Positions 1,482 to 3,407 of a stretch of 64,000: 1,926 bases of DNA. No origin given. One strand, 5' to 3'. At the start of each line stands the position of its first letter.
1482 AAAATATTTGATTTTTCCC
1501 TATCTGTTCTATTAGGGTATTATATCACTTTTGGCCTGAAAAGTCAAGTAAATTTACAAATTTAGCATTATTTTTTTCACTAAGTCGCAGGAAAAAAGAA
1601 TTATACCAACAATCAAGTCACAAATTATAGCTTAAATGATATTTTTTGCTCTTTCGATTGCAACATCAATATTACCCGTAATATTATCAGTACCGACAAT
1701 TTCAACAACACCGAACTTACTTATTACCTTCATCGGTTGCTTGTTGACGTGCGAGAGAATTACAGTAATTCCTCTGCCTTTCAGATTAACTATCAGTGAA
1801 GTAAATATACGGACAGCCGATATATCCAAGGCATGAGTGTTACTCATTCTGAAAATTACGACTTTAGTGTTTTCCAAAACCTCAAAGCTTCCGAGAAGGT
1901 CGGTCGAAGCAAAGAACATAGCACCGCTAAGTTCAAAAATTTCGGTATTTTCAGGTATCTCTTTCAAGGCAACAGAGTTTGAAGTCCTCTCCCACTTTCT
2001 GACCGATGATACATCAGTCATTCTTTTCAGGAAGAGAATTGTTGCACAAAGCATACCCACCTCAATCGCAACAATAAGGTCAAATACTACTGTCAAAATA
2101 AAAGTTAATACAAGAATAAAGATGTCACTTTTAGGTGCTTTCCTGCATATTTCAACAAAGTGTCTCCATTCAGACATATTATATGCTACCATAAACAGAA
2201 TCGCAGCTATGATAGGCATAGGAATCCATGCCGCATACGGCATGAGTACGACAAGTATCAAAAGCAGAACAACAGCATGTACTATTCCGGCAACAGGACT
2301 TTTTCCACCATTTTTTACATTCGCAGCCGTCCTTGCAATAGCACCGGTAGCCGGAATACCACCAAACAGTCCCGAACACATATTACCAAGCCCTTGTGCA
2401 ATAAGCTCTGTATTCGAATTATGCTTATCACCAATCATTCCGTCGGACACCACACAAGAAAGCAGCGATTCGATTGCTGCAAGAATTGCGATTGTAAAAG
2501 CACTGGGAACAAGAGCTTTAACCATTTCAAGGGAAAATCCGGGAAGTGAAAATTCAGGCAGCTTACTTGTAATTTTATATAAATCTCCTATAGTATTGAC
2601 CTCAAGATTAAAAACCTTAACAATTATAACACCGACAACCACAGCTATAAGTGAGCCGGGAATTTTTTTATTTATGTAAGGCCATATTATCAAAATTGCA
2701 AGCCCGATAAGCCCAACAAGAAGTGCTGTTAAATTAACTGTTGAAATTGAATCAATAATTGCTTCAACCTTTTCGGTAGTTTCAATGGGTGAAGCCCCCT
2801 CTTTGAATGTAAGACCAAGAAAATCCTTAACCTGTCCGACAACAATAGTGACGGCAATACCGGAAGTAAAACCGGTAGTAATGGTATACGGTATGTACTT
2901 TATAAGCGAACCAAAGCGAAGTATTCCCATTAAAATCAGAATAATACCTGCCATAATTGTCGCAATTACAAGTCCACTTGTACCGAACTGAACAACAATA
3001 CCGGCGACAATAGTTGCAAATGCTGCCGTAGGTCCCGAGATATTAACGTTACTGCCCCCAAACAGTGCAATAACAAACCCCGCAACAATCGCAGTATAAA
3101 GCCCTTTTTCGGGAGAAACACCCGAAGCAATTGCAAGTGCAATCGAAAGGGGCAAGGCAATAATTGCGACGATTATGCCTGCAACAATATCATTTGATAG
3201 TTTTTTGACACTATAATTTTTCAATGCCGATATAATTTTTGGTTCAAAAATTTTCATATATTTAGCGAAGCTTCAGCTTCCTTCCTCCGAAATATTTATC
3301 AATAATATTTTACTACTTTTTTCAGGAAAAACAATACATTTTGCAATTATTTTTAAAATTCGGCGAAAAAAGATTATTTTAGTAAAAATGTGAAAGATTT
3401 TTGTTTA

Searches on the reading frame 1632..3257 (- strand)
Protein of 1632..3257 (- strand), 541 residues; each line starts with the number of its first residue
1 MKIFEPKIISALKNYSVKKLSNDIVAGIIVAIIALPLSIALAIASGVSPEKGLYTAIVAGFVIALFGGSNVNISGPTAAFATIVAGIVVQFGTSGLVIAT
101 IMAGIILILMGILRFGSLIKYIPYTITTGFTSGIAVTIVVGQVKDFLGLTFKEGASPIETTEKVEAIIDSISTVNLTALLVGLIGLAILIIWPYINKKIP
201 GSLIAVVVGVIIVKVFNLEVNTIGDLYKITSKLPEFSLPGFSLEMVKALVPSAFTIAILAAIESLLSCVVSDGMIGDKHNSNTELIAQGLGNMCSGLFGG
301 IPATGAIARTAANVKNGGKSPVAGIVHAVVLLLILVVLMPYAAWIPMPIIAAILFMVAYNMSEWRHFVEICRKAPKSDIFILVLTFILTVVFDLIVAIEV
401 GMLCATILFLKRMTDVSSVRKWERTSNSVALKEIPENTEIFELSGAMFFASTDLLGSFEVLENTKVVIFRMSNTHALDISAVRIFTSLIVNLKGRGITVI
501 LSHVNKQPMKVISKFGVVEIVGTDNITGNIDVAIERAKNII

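Call 104: search_protein_families(library=pfam, proteins=[window:1632-3257:-], max_evalue=0.00001)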
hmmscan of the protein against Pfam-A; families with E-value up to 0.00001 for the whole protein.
window:1632-3257:- (541 aa): 3 families
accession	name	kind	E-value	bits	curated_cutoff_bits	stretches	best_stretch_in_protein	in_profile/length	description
PF00916.26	Sulfate_transp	-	1.9e-87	294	23.2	1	20-385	1-380/380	Sulfate permease family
PF01740.26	STAS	-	3.1e-09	37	22.6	1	433-525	5-98/106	STAS domain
PF16983.11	MFS_MOT1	-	4.6e-06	27.4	30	0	260-360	25-110/111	Molybdate transporter of MFS superfamily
